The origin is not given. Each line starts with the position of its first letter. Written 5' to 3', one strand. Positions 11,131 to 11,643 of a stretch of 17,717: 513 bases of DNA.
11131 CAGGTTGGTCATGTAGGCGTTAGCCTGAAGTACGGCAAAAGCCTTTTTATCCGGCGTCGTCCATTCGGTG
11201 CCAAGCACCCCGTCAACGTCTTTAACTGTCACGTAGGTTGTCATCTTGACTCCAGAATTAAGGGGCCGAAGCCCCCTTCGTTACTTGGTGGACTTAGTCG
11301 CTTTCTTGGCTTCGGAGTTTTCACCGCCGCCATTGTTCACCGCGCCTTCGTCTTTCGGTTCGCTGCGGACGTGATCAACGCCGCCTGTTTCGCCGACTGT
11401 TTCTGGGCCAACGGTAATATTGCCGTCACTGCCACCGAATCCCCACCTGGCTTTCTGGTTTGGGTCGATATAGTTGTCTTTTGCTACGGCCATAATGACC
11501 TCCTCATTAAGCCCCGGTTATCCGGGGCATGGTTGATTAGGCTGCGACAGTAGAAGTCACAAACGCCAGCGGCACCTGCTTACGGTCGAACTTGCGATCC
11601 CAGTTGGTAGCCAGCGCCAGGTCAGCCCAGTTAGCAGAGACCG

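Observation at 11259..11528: Strong-RBS Gly-rich 70-aa ORF flanked by two GC hairpins between capsid and connector genes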

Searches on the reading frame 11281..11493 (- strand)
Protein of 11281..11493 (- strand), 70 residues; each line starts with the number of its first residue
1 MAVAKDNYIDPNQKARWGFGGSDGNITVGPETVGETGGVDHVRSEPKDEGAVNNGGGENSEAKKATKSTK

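Call 6: search_protein_families(library=phrogs, proteins=[window:11281-11493:-], max_evalue=0.01)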
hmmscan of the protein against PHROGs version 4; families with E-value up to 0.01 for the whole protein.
window:11281-11493:- (70 aa): 0 families

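Call 7: search_protein_families(library=pfam, proteins=[window:11281-11493:-], max_evalue=0.01)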
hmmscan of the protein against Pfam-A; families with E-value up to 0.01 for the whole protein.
window:11281-11493:- (70 aa): 0 families

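Call 10: search_dna_similar(query=window:11281-11493:-, collection=phages, mode=protein, max_evalue=1)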
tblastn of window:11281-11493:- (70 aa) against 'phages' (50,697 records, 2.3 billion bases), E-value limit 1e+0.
No match.
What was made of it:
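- Tried and rejected: Cultured phages. tblastn of the ORF against 50,697 phage records finds no match (call 10).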

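Call 11: find_homologous_proteins(query=window:11281-11493:-, max_evalue=0.01)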
Query window:11281-11493:- (70 aa): 63 proteins with E <= 0.01 among 64 candidates.
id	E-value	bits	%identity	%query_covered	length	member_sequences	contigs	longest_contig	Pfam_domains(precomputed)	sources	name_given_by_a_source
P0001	1.4e-38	147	100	100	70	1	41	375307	-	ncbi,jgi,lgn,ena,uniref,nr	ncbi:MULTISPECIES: hypothetical protein [Enterobacteriaceae]|uniref:hypothetical protein n=1 Tax=Ent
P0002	4.3e-38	146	100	99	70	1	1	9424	-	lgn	-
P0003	6.5e-38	145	99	100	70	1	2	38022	-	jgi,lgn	-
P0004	8.1e-38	145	99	100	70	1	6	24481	-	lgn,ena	-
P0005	2.7e-37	143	97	100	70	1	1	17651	-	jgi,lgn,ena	-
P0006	8.5e-37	142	97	100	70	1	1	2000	-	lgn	-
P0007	3.6e-36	140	94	100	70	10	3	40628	-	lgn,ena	-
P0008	4.2e-36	140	94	100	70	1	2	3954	-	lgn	-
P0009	5.1e-36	139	93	100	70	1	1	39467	-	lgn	-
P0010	3.8e-35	136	93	100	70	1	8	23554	-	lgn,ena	-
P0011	8.7e-35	135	91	100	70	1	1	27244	-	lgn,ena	-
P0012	1.2e-34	135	91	100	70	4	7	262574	-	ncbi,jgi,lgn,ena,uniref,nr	ncbi:hypothetical protein FV308_02380 [Escherichia coli]|uniref:hypothetical protein n=1 Tax=Escheri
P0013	3.6e-34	133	89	100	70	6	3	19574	-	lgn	-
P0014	3.1e-33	130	87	99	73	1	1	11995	-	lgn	-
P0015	1.3e-32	129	86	100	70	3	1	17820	-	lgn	-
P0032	3.0e-23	99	79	81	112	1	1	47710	PF12949.14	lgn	-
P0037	8.5e-22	94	76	84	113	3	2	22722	PF12949.14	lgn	-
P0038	1.7e-21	93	68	97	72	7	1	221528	-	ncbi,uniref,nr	ncbi:hypothetical protein AO278_22645 [Pseudomonas syringae pv. syringae]|uniref:hypothetical protei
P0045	4.8e-21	92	73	84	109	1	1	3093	PF12949.14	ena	-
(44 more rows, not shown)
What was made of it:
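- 11281..11493 (-): 70-aa ORF: conserved N-terminal module (residues 1-57, ending NNGGG) plus a Lys/Thr-rich tail of 13 residues. 63 homologues (call 11).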

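Call 13: search_solved_structures(query=A1, max_evalue=10, show_alignments=2)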
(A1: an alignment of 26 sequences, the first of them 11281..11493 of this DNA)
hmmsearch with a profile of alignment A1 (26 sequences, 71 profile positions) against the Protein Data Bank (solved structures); distinct sequences matched with E-value up to 10: 2.
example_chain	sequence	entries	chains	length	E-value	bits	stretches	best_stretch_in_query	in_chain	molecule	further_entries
2n3d_A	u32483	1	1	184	0.24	14.8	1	20-48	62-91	Bactofilin A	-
8prl_A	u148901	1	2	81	7.8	9.9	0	9-21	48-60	Cell surface protein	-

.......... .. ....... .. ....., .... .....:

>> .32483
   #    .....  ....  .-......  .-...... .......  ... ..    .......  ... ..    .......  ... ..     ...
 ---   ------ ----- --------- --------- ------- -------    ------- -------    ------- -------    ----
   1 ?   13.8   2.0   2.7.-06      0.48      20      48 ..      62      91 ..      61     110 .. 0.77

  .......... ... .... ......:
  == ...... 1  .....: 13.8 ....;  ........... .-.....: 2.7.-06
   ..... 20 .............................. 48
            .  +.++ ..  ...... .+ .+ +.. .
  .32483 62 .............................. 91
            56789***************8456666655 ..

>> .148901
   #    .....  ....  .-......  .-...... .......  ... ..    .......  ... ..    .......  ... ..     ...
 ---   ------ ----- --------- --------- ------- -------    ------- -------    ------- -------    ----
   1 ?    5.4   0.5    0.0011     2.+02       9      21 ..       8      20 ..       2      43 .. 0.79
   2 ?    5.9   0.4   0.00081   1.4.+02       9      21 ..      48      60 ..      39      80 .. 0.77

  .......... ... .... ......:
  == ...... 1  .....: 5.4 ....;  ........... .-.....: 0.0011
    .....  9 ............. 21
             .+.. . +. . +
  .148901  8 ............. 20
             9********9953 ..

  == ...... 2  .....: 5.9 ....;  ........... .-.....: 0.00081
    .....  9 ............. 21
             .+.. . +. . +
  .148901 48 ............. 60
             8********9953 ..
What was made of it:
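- On Lambda gpFI / Packaging_FI family: The family profile searched against all PDB sequences at E <= 10 returns only bactofilin (E 0.24) and a cell-surface protein (call 13).
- Closest known: Lambda gpFI, DNA-packaging chaperone. Different: No detectable sequence similarity (Pfam call 7; PDB profile search including 2LSM, call 13).
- There is no sequence similarity to gpFI or to any solved structure (calls 7, 13). No match to any known decoration fold (calls 6, 7, 13).
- Tried and rejected: The family profile against PDB sequences gives only a chance-level bactofilin match, E 0.24 (call 13).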

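Call 15: find_encoding_contigs(protein=window:11281-11493:-, flank=10000, max_places=6)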
Protein window:11281-11493:- (70 aa): 24 contigs read that carry it; 6 places shown.
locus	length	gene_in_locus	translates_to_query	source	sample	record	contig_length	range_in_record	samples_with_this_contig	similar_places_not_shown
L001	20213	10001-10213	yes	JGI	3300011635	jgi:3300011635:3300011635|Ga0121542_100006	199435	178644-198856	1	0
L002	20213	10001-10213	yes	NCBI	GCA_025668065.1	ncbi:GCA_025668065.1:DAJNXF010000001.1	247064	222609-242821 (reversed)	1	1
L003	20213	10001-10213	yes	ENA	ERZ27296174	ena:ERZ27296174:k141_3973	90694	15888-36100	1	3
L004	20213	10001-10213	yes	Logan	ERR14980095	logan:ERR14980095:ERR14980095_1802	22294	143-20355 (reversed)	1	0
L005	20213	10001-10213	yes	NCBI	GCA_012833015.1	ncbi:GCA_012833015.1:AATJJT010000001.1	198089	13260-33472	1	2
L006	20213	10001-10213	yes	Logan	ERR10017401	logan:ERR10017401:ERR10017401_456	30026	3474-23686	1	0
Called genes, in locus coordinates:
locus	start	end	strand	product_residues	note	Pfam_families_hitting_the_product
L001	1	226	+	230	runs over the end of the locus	PF06323:Phage_antiter_Q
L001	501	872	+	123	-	PF05106:Phage_holin_3_1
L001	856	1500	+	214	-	PF00182:Glyco_hydro_19 (weak)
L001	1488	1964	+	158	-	PF10828:DUF2570 (weak)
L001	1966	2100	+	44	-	-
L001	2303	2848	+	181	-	PF04383:KilA-N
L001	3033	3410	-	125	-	PF19670:DUF6173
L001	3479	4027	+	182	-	PF03592:Terminase_2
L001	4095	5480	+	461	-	-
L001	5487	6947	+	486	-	PF13264:DUF4055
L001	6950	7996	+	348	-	PF04233:Phage_Mu_F (weak)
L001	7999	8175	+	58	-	-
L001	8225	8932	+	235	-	-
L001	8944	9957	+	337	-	-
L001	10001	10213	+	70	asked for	-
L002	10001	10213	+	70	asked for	-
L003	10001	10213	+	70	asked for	-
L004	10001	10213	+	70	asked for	-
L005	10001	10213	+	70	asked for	-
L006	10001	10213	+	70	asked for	-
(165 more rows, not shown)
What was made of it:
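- Q antiterminator genes lie upstream in intact relatives (call 15).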

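Call 17: find_encoding_contigs(protein=P0038, flank=6000, max_places=2)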
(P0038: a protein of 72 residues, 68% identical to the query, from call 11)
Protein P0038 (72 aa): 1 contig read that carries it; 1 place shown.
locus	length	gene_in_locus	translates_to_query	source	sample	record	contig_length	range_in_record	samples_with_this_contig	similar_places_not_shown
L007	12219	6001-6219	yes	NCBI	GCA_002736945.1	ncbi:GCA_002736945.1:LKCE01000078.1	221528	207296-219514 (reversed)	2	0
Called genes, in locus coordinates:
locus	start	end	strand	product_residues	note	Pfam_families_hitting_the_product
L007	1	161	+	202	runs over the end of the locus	-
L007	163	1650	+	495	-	-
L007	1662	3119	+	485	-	PF13264:DUF4055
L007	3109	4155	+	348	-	PF04233:Phage_Mu_F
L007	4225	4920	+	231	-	-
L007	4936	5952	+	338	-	-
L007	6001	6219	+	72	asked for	-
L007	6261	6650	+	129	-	PF20557:DnaT_2 (faint)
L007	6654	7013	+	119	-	-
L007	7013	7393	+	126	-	-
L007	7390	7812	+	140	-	PF13554:Phage_tail_terminator_5 (weak)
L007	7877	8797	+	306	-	PF18906:Phage_tube_2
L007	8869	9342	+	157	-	PF27119:Phage_YdaY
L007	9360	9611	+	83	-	-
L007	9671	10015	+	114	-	-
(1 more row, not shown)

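Call 18: find_encoding_contigs(protein=P0032, flank=6000, max_places=2)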
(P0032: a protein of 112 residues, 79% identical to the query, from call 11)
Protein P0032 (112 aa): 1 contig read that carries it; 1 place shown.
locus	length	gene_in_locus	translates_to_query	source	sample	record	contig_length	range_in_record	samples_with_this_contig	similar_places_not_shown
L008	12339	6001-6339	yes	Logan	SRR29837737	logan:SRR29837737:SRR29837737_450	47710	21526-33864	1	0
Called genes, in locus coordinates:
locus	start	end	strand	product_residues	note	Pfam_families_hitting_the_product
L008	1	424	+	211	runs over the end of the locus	PF03592:Terminase_2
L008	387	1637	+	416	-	PF03237:Terminase_6N, PF17289:Terminase_6C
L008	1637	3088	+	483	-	PF13264:DUF4055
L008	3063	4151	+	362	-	PF04233:Phage_Mu_F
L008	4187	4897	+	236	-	-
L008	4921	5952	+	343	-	-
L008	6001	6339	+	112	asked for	PF12949:HeH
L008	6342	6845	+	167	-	PF20557:DnaT_2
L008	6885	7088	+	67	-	-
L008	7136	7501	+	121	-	-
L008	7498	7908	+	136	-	-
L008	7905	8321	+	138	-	PF13554:Phage_tail_terminator_5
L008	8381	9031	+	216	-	PF08813:Phage_tail_3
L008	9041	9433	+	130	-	PF08748:Phage_TAC_4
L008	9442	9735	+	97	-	PF08809:DUF1799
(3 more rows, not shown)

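Call 20: predict_structure(alignment_id=A1)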
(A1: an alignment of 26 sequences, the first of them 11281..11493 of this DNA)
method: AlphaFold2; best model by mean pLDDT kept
length: 70 residues; sequences in the alignment: 26
mean_pLDDT: 57.5   pTM: 0.19
mean pLDDT of the five models: 57.5, 53.0, 50.9, 49.3, 45.4
residues with pLDDT >= 90: 0; 70-90: 1; 50-70: 61; < 50: 8
segments of 3 or more residues with pLDDT < 50: none
pLDDT, mean of each block of 10 residues (from residue 1): 61 63 52 53 60 56 59
secondary structure, 60 per line:
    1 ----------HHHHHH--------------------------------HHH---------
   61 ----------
elements in order: H11-16
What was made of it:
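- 11281..11493 (-): AF2 pLDDT 57 (call 20).
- On Phage head decoration proteins (gpD-like, Ig-like Hoc/pb10, collagen-like SPP1 gp12): AF2 mean pLDDT 57 with no fold (call 20).
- Disorder until bound is typical of cement proteins (call 20).
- Tried and rejected: AF2 on the short form shows no fold (call 20).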

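Call 33: find_related_loci(query=A1, collection=genome_contigs, flank=3000)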
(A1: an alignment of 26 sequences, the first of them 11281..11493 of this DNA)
Query A1 (70 aa) in genome_contigs; peptide patterns used: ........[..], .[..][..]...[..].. (x = any residue, [..] = any of these).
63 stretches matched a pattern; 16 encode a relative of the query (tblastn E <= 1e-3); 16 distinct loci.
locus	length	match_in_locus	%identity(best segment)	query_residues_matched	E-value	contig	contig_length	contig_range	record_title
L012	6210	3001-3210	100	1-70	2e-43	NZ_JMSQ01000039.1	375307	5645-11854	Siccibacter colletis strain 1383 contig053, whole genome shotgun sequence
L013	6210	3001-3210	84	1-70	2e-36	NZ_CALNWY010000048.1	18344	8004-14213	Mixta sp. Marseille-Q2659, whole genome shotgun sequence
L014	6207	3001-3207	84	1-69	6e-36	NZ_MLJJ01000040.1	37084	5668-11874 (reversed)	Pantoea septica strain LMG 5345 Contig0040_, whole genome shotgun sequence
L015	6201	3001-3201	69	1-67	4e-28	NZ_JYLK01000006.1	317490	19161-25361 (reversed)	Pseudomonas trivialis strain DSM 14937 6_317490_38.378, whole genome shotgun sequence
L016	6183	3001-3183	72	1-61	3e-27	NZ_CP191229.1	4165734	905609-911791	Pantoea sp. FN060301 chromosome, complete genome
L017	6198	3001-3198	64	1-66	1e-25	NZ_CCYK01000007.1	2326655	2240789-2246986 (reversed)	Pseudomonas massiliensis strain CB1, whole genome shotgun sequence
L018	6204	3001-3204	66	1-68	2e-25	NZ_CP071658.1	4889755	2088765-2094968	Pseudomonas sp. R1-18 chromosome, complete genome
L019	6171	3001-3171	74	1-57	4e-25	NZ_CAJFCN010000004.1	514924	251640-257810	Pseudomonas paracarnis strain V5/DAB/2/5, whole genome shotgun sequence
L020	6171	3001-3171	65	1-57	2e-22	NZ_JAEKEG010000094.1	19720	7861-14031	Pseudomonas sp. TH10 contig_20, whole genome shotgun sequence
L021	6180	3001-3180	60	1-60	1e-21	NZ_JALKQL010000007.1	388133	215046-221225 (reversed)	Pseudomonas iridis strain Y-22 Contig_007, whole genome shotgun sequence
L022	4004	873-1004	77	1-44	2e-21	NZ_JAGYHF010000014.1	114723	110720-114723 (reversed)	Pseudomonas rustica strain MBT-4 PS59_contig_15, whole genome shotgun sequence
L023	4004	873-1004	77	1-44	3e-21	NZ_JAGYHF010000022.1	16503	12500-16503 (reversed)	Pseudomonas rustica strain MBT-4 PS59_contig_23, whole genome shotgun sequence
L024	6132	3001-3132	77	1-44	7e-21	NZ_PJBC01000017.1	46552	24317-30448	Pseudomonas sp. Choline-02u-1 contig27, whole genome shotgun sequence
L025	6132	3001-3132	75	1-44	6e-21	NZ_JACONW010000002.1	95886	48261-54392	Pseudomonas folii strain DOAB 1069 DOAB1069_contig_2, whole genome shotgun sequence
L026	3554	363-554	63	1-62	6e-21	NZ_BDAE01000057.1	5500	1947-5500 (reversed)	Pseudomonas luteola NBRC 103146, whole genome shotgun sequence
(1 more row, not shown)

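Call 34: find_related_loci(query=A1, collection=viral_contigs, flank=3000)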
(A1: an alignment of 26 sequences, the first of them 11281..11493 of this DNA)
Query A1 (70 aa) in viral_contigs; peptide patterns used: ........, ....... (x = any residue, [..] = any of these).
159 stretches matched a pattern; 134 encode a relative of the query (tblastn E <= 1e-3); the best 80 are kept; 80 distinct loci.
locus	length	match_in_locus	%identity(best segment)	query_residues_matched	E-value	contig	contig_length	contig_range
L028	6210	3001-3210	100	1-70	1e-42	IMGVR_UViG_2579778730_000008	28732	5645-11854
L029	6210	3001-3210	100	1-70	1e-42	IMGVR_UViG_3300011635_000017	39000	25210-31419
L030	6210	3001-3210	99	1-70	7e-42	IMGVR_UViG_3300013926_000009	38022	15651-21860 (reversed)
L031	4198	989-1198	90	1-70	5e-38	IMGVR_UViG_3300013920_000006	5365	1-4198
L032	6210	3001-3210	86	1-70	2e-36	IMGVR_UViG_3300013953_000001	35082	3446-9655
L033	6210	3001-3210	86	1-70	6e-36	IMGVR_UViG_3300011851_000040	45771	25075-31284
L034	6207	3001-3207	86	1-69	7e-36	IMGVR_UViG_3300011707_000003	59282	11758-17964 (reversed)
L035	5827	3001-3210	84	1-70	1e-35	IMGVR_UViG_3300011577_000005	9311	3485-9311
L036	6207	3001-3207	86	1-69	1e-35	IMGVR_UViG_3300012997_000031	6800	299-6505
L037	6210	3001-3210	84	1-70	1e-35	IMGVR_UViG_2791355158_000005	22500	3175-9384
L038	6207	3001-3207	84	1-69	3e-35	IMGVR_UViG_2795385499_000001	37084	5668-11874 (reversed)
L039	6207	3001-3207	84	1-69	4e-35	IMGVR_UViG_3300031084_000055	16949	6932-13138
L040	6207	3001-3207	84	1-69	3e-35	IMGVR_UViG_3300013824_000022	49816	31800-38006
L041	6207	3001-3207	84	1-69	3e-35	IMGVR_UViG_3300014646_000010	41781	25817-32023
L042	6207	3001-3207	83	1-69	1e-34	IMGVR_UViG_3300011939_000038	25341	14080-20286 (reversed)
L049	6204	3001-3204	74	1-68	8e-29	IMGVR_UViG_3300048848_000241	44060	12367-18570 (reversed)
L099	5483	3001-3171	68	1-57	7e-23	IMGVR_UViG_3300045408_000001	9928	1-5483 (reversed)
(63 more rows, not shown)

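Call 37: search_protein_representatives(alignment_id=A1)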
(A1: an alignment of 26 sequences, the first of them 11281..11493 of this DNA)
Query: 26 sequences, 71 profile positions. Proteins with E-value up to 0.001 (for the whole library): 23; up to 1e-10: 13; up to 1e-30: 0. The best 23 are listed.
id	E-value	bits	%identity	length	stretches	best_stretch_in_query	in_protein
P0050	1.1e-30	121.6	-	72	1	1-69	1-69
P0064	3.1e-29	117.0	-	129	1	1-63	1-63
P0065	9.5e-29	115.4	-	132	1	1-63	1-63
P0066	1.8e-27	111.3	-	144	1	1-63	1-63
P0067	6.8e-24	99.9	-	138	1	1-67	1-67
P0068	9.6e-24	99.4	-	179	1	1-60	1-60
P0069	5.3e-19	84.2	-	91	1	6-61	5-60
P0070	4.4e-17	78.1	-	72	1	3-65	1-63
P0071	1.0e-16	76.9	-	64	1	3-54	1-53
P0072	3.9e-14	68.6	-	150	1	4-62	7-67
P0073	3.4e-13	65.6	-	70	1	3-67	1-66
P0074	3.6e-12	62.3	-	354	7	15-32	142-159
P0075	4.2e-11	58.9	-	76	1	4-69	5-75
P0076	2.4e-10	56.5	-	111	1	5-59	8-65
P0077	3.6e-09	52.7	-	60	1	3-62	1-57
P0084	1.9e-05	40.7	-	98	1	5-65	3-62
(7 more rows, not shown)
